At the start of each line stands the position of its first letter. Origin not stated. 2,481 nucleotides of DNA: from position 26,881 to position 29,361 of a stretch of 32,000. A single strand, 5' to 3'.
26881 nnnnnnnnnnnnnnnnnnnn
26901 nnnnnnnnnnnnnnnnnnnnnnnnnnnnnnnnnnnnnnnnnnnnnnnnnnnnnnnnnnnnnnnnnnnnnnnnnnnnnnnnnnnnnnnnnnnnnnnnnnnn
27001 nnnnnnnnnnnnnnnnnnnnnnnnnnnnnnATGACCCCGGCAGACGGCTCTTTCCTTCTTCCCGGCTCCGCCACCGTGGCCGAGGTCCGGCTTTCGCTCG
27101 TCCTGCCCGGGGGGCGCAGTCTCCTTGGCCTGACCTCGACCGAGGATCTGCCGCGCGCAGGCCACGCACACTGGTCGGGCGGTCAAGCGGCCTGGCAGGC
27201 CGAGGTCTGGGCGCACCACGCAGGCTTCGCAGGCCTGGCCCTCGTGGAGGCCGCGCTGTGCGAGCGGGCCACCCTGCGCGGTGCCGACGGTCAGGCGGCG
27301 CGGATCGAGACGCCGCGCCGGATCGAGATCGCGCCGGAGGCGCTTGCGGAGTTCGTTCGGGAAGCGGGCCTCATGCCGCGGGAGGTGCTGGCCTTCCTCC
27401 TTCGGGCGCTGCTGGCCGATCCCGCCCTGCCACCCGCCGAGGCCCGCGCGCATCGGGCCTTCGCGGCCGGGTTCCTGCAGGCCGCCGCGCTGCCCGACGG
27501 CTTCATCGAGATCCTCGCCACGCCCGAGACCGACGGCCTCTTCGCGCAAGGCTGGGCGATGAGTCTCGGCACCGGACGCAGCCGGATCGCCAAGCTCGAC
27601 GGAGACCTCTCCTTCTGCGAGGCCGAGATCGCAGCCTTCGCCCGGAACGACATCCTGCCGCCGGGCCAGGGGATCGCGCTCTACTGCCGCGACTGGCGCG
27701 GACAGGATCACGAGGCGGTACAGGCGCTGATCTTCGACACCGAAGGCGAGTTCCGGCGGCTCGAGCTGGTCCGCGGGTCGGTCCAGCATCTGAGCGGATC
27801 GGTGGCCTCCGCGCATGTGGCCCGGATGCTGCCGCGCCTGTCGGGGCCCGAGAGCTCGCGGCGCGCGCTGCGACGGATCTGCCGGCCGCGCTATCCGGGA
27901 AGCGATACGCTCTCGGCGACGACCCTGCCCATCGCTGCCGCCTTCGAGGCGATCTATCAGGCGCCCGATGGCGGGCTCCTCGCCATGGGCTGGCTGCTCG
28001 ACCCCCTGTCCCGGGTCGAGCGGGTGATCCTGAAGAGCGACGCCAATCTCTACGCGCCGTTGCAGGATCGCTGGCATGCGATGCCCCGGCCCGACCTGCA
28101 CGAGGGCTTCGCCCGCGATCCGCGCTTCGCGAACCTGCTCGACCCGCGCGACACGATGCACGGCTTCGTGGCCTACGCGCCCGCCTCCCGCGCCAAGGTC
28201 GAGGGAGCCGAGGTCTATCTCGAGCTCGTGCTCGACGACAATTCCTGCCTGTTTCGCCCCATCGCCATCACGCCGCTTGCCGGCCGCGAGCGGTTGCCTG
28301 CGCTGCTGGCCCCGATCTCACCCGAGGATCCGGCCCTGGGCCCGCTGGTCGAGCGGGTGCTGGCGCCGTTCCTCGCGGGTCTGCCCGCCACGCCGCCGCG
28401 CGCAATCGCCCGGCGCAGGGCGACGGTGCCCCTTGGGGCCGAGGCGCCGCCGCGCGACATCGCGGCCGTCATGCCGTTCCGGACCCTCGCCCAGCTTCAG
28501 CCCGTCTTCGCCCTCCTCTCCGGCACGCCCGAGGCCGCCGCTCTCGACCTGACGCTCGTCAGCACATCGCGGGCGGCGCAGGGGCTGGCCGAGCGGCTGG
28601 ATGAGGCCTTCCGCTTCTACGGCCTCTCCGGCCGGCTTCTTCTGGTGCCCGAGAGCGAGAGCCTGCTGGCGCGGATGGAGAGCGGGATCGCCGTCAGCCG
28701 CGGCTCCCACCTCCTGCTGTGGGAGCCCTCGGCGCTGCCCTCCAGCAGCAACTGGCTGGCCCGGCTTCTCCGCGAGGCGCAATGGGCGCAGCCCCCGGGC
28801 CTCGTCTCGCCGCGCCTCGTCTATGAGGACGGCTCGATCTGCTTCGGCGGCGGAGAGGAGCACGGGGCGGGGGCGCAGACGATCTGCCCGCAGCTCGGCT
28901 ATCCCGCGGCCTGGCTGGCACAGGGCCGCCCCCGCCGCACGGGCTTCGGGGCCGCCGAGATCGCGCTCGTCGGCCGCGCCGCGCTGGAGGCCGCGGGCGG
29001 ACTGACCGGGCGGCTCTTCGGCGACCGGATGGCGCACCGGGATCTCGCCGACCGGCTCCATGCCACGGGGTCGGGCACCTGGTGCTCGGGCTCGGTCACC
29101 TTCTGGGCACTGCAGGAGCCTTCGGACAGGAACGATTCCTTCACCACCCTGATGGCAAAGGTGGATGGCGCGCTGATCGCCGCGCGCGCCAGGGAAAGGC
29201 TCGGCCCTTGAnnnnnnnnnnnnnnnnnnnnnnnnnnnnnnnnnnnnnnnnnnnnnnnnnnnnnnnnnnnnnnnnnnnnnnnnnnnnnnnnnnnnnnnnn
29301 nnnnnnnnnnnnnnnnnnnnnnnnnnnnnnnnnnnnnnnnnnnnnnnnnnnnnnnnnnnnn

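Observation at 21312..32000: RTX beta-roll proteins, soluble glycosyltransferase modules and a type I secretion ABC transporter in one translationally coupled locus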

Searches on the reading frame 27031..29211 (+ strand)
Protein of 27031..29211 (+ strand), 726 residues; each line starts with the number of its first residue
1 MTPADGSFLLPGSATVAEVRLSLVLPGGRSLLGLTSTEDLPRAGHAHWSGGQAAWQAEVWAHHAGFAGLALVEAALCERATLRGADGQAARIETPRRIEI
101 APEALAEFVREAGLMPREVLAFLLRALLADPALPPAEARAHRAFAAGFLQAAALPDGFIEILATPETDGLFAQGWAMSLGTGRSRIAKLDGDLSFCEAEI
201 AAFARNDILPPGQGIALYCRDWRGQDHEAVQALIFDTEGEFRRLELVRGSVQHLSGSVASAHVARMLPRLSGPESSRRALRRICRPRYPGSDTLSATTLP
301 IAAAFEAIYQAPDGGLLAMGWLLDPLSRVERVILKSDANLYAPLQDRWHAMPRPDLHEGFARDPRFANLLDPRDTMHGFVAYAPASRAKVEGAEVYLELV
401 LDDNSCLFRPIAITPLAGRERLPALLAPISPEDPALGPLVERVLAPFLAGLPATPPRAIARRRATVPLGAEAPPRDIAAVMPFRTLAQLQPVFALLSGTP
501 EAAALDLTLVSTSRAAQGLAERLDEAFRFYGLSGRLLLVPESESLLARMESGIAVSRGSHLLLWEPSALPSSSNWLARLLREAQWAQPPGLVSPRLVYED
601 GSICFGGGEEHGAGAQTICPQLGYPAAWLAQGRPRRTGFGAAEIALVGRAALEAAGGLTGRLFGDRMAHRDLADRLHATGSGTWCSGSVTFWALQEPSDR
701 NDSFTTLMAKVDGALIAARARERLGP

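Call 5: search_protein_families(library=pfam, proteins=[window:27031-29211:+], max_evalue=0.01)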
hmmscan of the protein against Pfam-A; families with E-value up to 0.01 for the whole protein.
window:27031-29211:+ (726 aa): 0 families

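Call 6: search_protein_families(library=ncbifam, proteins=[window:27031-29211:+], max_evalue=0.01)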
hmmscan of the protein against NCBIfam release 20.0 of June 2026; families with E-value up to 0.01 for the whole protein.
window:27031-29211:+ (726 aa): 0 families

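Call 14: search_solved_structures(query=window:27031-29211:+, max_evalue=1)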
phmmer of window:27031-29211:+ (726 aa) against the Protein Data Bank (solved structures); distinct sequences matched with E-value up to 1: 1.
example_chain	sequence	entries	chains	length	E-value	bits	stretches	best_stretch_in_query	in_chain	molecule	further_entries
3tmg_A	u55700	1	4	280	0.82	11.3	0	522-567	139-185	Glycine betaine, L-proline ABC transporter, glycine/betaine/L-proline-binding protein (Pro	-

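Call 15: find_homologous_proteins(query=window:27031-29211:+)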
Query window:27031-29211:+ (726 aa): 164 proteins with E <= 0.001 among 8000 candidates; the best 120 are listed.
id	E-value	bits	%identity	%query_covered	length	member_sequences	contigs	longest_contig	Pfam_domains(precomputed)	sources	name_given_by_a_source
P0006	0.0e+0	1591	99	100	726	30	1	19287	-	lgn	-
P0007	0.0e+0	1183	72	100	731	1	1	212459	-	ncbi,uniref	ncbi:hypothetical protein [Rhodobacter sp. NSM]|uniref:hypothetical protein n=1 Tax=Rhodobacter sp. 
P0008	0.0e+0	1105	69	100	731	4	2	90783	-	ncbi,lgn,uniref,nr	ncbi:hypothetical protein LAZ40_05890 [Cereibacter sphaeroides]|uniref:hypothetical protein n=1 Tax=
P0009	1.2e-296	1004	65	100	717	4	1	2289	-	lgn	-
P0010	1.3e-222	759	53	99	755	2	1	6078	-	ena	-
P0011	1.6e-220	753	52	99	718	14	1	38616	-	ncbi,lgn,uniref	ncbi:hypothetical protein [Paenirhodobacter sp.]|uniref:hypothetical protein n=1 Tax=Paenirhodobacte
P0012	1.1e-219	750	52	99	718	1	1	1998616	-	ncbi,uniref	ncbi:hypothetical protein [Paenirhodobacter sp.]|uniref:hypothetical protein n=1 Tax=Paenirhodobacte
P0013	4.2e-218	745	53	100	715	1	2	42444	-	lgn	-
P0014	1.9e-215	736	53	99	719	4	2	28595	-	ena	-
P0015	6.4e-212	724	52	99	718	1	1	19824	-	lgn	-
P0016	6.1e-211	721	51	99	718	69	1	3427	-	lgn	-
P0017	1.4e-210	720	50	100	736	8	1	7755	-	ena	-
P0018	1.4e-210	720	51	98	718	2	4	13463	-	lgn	-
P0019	1.5e-210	720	52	99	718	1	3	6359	-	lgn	-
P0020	1.2e-208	713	51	99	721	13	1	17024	-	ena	-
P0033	6.6e-203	694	52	99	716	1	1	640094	-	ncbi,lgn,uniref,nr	ncbi:hypothetical protein RAH32_08890 [Paracoccus sp. WLY502]|uniref:hypothetical protein n=1 Tax=Pa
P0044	9.8e-201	687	47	99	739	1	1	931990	-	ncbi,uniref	ncbi:hypothetical protein [Amaricoccus macauensis]|uniref:hypothetical protein n=1 Tax=Amaricoccus m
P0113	1.9e-165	571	47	96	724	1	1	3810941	-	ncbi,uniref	ncbi:MAG: hypothetical protein QM699_04560 [Amaricoccus sp.]|uniref:hypothetical protein n=1 Tax=Ama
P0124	2.4e-156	540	43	97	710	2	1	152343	-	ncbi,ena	-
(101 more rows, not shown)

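Call 20: find_encoding_contigs(protein=P0033, flank=10000, max_places=2)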
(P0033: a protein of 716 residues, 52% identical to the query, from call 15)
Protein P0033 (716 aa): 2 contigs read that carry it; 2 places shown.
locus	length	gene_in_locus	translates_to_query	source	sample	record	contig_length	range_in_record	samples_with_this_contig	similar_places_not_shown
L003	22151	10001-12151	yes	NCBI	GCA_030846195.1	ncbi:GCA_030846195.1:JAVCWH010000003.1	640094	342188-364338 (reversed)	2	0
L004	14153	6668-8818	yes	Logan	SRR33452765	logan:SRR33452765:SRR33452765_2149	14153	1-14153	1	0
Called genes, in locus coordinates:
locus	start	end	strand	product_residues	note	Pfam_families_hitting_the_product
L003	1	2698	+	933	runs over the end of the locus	PF00512:HisKA, PF02518:HATPase_c, PF00072:Response_reg, PF01627:Hpt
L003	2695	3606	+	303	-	PF00072:Response_reg, PF00990:GGDEF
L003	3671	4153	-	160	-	-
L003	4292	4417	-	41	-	-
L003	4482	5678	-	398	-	PF00353:HemolysinCabind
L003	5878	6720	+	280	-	-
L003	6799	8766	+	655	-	-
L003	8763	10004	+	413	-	PF13439:Glyco_transf_4, PF13579:Glyco_trans_4_4, PF20706:GT4-conflict (weak), PF00534:Glycos_transf_1, PF13692:Glyco_trans_1_4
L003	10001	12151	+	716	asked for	-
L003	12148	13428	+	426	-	PF13439:Glyco_transf_4, PF13579:Glyco_trans_4_4, PF20706:GT4-conflict (weak), PF00534:Glycos_transf_1, PF13692:Glyco_trans_1_4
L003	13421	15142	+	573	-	PF00664:ABC_membrane, PF00005:ABC_tran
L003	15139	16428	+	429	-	PF25994:HH_AprE, PF26002:Beta-barrel_AprE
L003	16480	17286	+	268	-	PF00132:Hexapep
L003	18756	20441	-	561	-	PF02776:TPP_enzyme_N, PF00205:TPP_enzyme_M, PF02775:TPP_enzyme_C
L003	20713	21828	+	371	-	PF00926:DHBP_synthase, PF00925:GTP_cyclohydro2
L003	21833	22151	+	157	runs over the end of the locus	PF00885:DMRL_synthase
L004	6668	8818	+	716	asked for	-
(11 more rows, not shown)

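Call 21: find_encoding_contigs(protein=P0044, flank=10000, max_places=2)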
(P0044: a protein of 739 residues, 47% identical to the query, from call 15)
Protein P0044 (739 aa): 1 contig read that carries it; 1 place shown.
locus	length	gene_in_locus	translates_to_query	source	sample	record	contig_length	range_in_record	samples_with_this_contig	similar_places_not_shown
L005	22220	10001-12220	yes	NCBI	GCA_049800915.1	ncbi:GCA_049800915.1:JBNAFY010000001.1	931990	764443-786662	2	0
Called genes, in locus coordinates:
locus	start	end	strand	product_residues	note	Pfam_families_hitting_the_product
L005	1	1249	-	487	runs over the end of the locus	PF00691:OmpA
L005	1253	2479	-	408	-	-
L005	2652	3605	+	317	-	PF01145:Band_7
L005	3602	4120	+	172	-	PF01957:NfeD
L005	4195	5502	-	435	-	-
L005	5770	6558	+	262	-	-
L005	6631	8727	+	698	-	-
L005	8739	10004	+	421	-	PF13439:Glyco_transf_4, PF13579:Glyco_trans_4_4, PF00534:Glycos_transf_1, PF13692:Glyco_trans_1_4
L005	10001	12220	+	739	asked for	-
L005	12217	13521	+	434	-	PF13439:Glyco_transf_4, PF13579:Glyco_trans_4_4, PF20706:GT4-conflict (weak), PF00534:Glycos_transf_1, PF13692:Glyco_trans_1_4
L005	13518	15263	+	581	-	PF00664:ABC_membrane, PF00005:ABC_tran, PF13304:AAA_21 (faint)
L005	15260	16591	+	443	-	PF25919:BSH_CusB (faint), PF25917:BSH_RND (faint), PF25973:BSH_CzcB (weak), PF25994:HH_AprE, PF26002:Beta-barrel_AprE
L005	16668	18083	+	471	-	PF07719:TPR_2 (faint), PF13181:TPR_8 (faint), PF13428:TPR_14 (faint), PF13432:TPR_16 (weak), PF14559:TPR_19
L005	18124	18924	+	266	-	PF00132:Hexapep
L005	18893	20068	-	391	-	-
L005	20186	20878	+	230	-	-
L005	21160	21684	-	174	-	PF00036:EF-hand_1 (faint), PF13202:EF-hand_5 (faint), PF13405:EF-hand_6 (faint), PF13499:EF-hand_7 (faint), PF13833:EF-hand_8 (faint)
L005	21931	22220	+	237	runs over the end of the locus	PF00072:Response_reg, PF00486:Trans_reg_C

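Call 23: find_encoding_contigs(protein=P0113, flank=10000, max_places=2)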
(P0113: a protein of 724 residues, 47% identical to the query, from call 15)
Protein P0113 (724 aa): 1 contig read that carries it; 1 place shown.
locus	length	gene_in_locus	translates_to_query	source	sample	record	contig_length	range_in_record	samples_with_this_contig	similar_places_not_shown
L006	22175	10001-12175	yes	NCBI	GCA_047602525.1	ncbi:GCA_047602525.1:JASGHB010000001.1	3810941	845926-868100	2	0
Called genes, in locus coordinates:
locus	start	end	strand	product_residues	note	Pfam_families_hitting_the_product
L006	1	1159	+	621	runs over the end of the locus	PF13556:HTH_30 (faint), PF00158:Sigma54_activat, PF14532:Sigma54_activ_2, PF25601:AAA_lid_14, PF02954:HTH_8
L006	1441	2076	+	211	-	PF01351:RNase_HII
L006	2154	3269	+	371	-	PF01555:N6_N4_Mtase, PF18755:RAMA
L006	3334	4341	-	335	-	PF01073:3Beta_HSD, PF01370:Epimerase, PF02719:Polysacc_synt_2, PF04321:RmlD_sub_bind, PF13460:NAD_binding_10, PF16363:GDP_Man_Dehyd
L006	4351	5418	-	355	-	-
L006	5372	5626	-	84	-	-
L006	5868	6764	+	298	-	-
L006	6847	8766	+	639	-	-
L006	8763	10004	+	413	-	PF13439:Glyco_transf_4, PF13579:Glyco_trans_4_4, PF00534:Glycos_transf_1, PF13692:Glyco_trans_1_4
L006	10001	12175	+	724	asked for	-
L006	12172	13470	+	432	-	PF13439:Glyco_transf_4, PF13579:Glyco_trans_4_4, PF00534:Glycos_transf_1, PF13692:Glyco_trans_1_4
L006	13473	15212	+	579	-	PF00664:ABC_membrane, PF00005:ABC_tran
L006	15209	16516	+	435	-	PF25917:BSH_RND (faint), PF25994:HH_AprE, PF26002:Beta-barrel_AprE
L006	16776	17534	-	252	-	PF00561:Abhydrolase_1, PF12697:Abhydrolase_6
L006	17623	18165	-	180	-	PF10003:DUF2244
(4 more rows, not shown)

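Call 24: find_encoding_contigs(protein=P0124, flank=10000, max_places=2)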
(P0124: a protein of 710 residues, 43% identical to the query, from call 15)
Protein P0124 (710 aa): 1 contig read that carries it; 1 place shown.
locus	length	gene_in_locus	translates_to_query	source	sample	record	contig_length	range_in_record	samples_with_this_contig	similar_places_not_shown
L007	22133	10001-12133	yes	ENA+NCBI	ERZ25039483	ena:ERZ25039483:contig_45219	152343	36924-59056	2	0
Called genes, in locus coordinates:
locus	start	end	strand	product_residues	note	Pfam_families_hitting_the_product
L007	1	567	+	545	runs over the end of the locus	PF02733:Dak1, PF02734:Dak2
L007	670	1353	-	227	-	PF00005:ABC_tran, PF08352:oligo_HPY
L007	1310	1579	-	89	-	PF00005:ABC_tran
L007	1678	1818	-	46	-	-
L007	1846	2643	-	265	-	PF00005:ABC_tran, PF13304:AAA_21 (faint), PF08352:oligo_HPY (weak)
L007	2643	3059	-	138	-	PF00528:BPD_transp_1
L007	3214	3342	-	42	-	-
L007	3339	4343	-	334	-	PF01073:3Beta_HSD, PF01370:Epimerase, PF02719:Polysacc_synt_2, PF04321:RmlD_sub_bind, PF16363:GDP_Man_Dehyd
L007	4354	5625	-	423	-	-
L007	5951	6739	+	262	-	-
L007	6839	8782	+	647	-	-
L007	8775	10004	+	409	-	PF13439:Glyco_transf_4, PF13579:Glyco_trans_4_4, PF20706:GT4-conflict, PF00534:Glycos_transf_1, PF13692:Glyco_trans_1_4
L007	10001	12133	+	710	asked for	-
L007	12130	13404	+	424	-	PF13439:Glyco_transf_4, PF13579:Glyco_trans_4_4, PF20706:GT4-conflict (weak), PF00534:Glycos_transf_1, PF13692:Glyco_trans_1_4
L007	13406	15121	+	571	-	PF00664:ABC_membrane, PF00005:ABC_tran, PF02463:SMC_N (faint)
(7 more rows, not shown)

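Call 25: search_dna_similar(query=window:27031-29211:+, collection=plasmids, mode=protein, max_evalue=0.001, max_rows=25)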
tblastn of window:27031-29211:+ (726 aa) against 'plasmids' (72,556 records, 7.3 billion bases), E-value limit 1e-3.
Records with a match: 106; places in all: 120; records where one place covers at least 80% of the query: 3.
Best place of each record, by identity: <60% 106.
By first word of the organism name: Sinorhizobium 70; Azospirillum 13; Ensifer 9; Phyllobacterium 5; Paracoccus 4; Chelatococcus 2; Neorhizobium 2; Pararhizobium 1.
By predicted mobility (MOB-suite, as given by PLSDB): mobilizable 59; non-mobilizable 39; conjugative 8.
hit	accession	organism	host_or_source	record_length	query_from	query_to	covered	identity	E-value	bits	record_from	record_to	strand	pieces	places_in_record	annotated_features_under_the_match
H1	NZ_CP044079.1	Paracoccus yeei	Homo sapiens,clinical isolate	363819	1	720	99%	50.3%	0e+0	620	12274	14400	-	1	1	hypothetical protein | glycosyltransferase family 4 protein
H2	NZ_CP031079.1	Paracoccus yeei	Homo sapiens,single cell,eye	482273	1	720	99%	50.1%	0e+0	622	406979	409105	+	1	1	hypothetical protein | glycosyltransferase family 4 protein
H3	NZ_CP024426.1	Paracoccus yeei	Homo sapiens,single cell,skin swab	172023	1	720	99%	50.0%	0e+0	616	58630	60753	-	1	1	hypothetical protein | glycosyltransferase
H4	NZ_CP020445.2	Paracoccus yeei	Homo sapiens,Urine suprapubic aspirate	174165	193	720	73%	52.7%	3e-157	512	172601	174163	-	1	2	none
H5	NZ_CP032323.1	Azospirillum argentinense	soil sample,Agricultural field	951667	155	696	75%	31.0%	1e-46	187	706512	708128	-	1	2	hypothetical protein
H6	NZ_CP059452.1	Azospirillum brasilense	Prokaryotes,soil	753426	155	696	75%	30.8%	4e-46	185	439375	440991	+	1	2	hypothetical protein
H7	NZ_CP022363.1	Azospirillum sp. TSH58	single cell,paddy soils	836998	155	696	75%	30.6%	6e-46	184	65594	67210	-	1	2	hypothetical protein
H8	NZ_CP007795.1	Azospirillum argentinense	Triticum aestivum L.,Root,wheat ...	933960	155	696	75%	30.5%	8e-47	187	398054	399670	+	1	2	hypothetical protein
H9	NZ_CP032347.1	Azospirillum brasilense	soil sample,Agricultural field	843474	155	696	75%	30.5%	3e-46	186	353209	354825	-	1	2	hypothetical protein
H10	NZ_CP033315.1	Azospirillum brasilense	rhizosphere soil of Digitaria ...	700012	155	696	75%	30.4%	3e-46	186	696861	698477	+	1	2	hypothetical protein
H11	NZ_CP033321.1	Azospirillum brasilense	rhizosphere soil of Cynodon ...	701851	155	696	75%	30.4%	3e-46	186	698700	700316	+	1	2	hypothetical protein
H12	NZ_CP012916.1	Azospirillum brasilense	Digitaria eriantha,microbe,root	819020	155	696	75%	30.4%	3e-46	186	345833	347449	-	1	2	hypothetical protein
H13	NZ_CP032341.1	Azospirillum brasilense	soil sample,Agricultural field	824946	155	696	75%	30.4%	3e-46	186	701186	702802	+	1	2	hypothetical protein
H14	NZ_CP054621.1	Azospirillum oryzae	cell culture,soil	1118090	155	712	77%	28.6%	4e-37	157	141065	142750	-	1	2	record has no annotation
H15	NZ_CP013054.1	Sinorhizobium americanum CCGM7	Phaseolus vulgaris,root nodules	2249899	156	719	78%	28.2%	1e-32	143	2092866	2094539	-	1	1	none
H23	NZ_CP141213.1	Sinorhizobium meliloti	alfalfa,Isolate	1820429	156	719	78%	27.7%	6e-41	169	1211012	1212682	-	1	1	none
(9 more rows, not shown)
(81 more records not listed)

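Call 27: get_annotated_region(hit=H23, flank=16000)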
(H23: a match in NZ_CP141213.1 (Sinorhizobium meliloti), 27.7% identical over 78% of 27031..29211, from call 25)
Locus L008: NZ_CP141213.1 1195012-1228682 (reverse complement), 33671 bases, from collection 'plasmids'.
description: Sinorhizobium meliloti strain LMB1 plasmid pA, complete sequence
organism: Sinorhizobium meliloti (NCBI taxid 382)
taxonomy: Bacteria; Pseudomonadota; Alphaproteobacteria; Hyphomicrobiales; Rhizobiaceae; Sinorhizobium; Sinorhizobium meliloti
host: -; source: alfalfa,Isolate; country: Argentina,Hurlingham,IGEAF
typing (MOB-suite, as given by PLSDB): conjugative; relaxase MOBQ; mating-pair formation MPF_T
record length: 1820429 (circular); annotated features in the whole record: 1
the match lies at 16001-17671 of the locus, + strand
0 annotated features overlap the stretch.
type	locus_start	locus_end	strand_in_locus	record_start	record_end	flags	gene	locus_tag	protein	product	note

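Call 29: get_annotated_region(hit=H5, flank=14000)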
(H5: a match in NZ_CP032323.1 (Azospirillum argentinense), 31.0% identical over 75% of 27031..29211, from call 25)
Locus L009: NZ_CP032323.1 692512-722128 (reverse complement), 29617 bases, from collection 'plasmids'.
description: Azospirillum argentinense strain MTCC4035 plasmid p2, complete sequence
organism: Azospirillum argentinense (NCBI taxid 2970906)
taxonomy: Bacteria; Pseudomonadota; Alphaproteobacteria; Rhodospirillales; Azospirillaceae; Azospirillum; Azospirillum argentinense
host: -; source: soil sample,Agricultural field; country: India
typing (MOB-suite, as given by PLSDB): non-mobilizable
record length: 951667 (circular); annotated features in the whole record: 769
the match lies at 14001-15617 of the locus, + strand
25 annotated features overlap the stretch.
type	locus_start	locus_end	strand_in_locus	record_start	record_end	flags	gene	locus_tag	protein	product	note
CDS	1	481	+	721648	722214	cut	-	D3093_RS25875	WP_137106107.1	TetR/AcrR family transcriptional regulator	GO:0006355 - regulation of DNA-templated transcription [Evidence IEA]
CDS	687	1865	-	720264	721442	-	-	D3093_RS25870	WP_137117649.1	DUF2336 domain-containing protein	-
CDS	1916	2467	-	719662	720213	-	-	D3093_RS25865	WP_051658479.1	MarR family winged helix-turn-helix transcriptional regulator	GO:0006355 - regulation of DNA-templated transcription [Evidence IEA]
CDS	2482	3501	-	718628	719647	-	galE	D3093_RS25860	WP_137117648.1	UDP-glucose 4-epimerase GalE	GO:0006012 - galactose metabolic process [Evidence IEA]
CDS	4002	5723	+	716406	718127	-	-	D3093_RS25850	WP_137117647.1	type I secretion system permease/ATPase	GO:0030253 - protein secretion by the type I secretion system [Evidence IEA]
CDS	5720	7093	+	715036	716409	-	-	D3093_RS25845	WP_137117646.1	HlyD family type I secretion periplasmic adaptor subunit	GO:0030253 - protein secretion by the type I secretion system [Evidence IEA]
CDS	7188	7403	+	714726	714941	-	-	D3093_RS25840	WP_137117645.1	hypothetical protein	-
CDS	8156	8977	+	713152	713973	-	-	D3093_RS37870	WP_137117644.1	calcium-binding protein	-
CDS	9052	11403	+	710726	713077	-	-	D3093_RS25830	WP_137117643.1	glycosyltransferase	-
CDS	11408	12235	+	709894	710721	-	-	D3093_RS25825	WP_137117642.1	class I SAM-dependent methyltransferase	-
CDS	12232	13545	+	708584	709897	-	-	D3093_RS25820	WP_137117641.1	glycosyltransferase family 4 protein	-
CDS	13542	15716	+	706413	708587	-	-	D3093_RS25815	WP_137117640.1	hypothetical protein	-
CDS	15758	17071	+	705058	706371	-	-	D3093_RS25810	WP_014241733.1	glycosyltransferase family 4 protein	-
CDS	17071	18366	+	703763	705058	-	-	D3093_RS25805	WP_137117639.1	hypothetical protein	-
CDS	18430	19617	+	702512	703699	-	-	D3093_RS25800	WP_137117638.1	polysaccharide pyruvyl transferase family protein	-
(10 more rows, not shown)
